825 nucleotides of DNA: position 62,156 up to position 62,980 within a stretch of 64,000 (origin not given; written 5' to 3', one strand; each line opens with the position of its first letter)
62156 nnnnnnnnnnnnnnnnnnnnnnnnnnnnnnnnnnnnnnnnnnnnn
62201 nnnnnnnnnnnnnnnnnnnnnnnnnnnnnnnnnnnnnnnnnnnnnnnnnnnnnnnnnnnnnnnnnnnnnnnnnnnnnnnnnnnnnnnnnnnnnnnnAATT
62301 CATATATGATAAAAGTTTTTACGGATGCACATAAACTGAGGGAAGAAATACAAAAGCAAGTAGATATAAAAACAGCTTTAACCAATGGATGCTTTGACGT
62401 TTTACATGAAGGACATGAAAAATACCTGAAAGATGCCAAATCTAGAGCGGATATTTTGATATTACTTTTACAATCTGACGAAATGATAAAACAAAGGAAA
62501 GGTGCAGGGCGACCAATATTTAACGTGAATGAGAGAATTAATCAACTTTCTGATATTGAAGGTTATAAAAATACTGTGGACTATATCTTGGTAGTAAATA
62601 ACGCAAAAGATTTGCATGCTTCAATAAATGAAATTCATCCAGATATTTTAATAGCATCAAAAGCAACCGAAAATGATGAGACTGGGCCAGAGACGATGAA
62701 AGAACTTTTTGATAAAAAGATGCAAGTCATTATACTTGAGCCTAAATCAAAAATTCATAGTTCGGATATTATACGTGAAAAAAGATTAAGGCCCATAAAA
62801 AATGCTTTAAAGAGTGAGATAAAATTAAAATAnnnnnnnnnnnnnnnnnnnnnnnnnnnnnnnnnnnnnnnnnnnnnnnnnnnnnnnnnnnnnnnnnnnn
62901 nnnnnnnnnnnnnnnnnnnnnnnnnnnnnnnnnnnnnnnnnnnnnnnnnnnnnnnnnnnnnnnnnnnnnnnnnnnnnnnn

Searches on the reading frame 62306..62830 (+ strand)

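Call 69: search_protein_families(library=pfam, proteins=[window:62306-62830:+], max_evalue=0.001)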
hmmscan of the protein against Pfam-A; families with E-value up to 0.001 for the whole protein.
window:62306-62830:+ (175 aa): 1 family
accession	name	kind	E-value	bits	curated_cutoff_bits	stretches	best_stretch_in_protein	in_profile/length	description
PF01467.32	CTP_transf_like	-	5.6e-15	56.2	21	1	25-157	1-132/133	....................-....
